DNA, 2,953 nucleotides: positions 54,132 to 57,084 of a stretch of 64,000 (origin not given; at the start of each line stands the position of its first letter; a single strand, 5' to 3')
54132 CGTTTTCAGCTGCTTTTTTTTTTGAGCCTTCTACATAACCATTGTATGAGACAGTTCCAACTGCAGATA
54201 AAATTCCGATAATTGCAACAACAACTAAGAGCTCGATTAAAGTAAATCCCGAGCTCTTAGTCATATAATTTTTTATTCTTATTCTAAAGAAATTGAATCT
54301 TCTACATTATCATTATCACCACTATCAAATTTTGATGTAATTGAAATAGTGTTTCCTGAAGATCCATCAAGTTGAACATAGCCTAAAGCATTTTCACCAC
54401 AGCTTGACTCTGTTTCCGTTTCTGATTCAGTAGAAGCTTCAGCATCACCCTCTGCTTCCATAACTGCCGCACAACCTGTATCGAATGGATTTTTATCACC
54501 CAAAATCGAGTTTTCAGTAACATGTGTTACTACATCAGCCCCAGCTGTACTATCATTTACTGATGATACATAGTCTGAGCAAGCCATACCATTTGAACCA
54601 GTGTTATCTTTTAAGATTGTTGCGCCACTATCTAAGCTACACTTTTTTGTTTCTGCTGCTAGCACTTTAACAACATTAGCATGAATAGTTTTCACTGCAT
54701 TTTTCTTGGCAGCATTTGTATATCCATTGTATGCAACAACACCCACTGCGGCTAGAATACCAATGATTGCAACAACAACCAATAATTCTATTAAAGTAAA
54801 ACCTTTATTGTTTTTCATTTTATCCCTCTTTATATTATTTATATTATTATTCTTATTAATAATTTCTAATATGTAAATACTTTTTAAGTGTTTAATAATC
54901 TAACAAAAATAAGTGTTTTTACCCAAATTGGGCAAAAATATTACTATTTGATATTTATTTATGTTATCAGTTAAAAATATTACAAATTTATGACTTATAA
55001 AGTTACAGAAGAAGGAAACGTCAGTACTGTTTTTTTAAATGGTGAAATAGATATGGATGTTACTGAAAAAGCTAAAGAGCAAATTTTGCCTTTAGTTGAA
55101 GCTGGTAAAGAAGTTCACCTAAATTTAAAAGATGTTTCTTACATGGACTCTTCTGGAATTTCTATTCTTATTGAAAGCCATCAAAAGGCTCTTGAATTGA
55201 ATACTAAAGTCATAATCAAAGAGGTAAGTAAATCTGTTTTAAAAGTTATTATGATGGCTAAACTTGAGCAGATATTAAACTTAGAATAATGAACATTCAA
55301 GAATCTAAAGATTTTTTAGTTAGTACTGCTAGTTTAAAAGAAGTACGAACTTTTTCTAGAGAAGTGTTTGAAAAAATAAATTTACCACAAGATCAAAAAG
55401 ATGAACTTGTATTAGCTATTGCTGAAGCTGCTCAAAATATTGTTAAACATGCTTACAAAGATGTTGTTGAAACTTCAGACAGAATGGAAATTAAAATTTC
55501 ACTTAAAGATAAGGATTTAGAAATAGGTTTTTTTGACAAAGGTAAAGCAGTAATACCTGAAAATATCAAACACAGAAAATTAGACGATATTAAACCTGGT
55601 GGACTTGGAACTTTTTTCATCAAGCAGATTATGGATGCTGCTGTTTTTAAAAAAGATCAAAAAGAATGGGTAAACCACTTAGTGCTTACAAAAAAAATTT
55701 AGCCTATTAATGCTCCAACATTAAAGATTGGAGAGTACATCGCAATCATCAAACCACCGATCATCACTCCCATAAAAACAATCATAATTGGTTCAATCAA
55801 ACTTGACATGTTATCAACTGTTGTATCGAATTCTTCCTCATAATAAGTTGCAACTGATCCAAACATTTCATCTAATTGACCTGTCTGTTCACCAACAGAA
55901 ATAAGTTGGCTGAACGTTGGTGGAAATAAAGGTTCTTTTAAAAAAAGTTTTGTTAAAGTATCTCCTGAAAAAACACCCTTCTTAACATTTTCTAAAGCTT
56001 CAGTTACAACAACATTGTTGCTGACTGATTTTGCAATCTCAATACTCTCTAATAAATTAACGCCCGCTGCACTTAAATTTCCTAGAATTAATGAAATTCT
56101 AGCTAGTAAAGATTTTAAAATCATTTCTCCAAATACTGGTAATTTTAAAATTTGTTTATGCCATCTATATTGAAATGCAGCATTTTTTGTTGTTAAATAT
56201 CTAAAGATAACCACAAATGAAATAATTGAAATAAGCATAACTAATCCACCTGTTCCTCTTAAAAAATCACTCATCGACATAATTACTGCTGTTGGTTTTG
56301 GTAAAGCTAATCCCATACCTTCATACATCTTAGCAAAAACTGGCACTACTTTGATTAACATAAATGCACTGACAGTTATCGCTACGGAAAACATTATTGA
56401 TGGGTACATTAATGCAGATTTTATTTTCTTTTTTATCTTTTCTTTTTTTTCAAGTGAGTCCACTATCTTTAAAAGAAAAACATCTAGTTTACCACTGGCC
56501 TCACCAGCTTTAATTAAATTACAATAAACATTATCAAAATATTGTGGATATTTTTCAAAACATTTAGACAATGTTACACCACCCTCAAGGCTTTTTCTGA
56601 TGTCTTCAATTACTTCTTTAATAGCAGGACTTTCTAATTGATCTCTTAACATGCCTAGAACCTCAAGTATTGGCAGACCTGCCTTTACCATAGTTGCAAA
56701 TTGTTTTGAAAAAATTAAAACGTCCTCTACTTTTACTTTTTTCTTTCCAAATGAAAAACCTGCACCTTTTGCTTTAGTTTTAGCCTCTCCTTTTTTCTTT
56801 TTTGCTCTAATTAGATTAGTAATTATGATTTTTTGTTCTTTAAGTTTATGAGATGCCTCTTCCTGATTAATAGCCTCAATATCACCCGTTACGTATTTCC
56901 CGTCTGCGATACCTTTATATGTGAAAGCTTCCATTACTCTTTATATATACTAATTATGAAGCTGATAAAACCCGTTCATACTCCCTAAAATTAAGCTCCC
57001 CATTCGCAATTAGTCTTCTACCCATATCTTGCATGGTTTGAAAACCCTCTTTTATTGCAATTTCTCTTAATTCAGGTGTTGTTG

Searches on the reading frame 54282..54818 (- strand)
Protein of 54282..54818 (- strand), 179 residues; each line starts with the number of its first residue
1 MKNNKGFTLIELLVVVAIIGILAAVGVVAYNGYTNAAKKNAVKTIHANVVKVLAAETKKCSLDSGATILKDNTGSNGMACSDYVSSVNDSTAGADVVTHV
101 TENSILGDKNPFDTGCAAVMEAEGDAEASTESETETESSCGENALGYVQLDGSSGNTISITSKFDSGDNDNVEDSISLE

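Call 4: search_protein_families(library=pfam, proteins=[window:54282-54818:-], max_evalue=0.01)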
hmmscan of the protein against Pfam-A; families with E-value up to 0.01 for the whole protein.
window:54282-54818:- (179 aa): 1 family
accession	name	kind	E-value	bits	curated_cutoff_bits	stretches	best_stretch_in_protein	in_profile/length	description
PF07963.17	N_methyl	-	1.5e-10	40.6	21.2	1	1-25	1-25/27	Prokaryotic N-terminal methylation motif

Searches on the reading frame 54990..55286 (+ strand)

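Call 4: search_protein_families(library=pfam, proteins=[window:54990-55286:+], max_evalue=0.01)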
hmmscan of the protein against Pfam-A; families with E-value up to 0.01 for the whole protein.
window:54990-55286:+ (99 aa): 2 families
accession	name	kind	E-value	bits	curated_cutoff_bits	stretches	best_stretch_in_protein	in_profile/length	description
PF01740.26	STAS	-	2.3e-15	56.7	22.6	1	5-98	4-99/106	STAS domain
PF13466.11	STAS_2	-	1.9e-10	41.2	29.2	1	16-87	3-74/80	STAS domain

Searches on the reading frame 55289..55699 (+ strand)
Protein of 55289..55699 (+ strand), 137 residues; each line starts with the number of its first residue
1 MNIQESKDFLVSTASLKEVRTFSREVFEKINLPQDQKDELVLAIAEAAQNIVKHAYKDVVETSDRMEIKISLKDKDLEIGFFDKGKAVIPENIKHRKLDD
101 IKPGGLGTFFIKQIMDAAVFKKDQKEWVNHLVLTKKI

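Call 4: search_protein_families(library=pfam, proteins=[window:55289-55699:+], max_evalue=0.01)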
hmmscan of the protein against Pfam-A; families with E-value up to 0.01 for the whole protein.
window:55289-55699:+ (137 aa): 2 families
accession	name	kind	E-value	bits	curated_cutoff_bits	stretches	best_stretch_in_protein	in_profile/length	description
PF13581.12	HATPase_c_2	-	7.5e-19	68.4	27.4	1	13-125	5-119/127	Histidine kinase-like ATPase domain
PF02518.31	HATPase_c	-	0.0023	18.8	26.4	1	37-115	3-84/111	Histidine kinase-, DNA gyrase B-, and HSP90-like ATPase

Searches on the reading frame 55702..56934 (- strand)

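Call 104: search_protein_families(library=pfam, proteins=[window:55702-56934:-], max_evalue=0.00001)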
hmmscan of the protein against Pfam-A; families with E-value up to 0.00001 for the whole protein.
window:55702-56934:- (411 aa): 1 family
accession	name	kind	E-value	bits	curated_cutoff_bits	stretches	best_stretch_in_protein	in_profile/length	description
PF00482.28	T2SSF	-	3.1e-60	202.1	25.2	2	75-198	1-125/125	Type II secretion system (T2SS), protein F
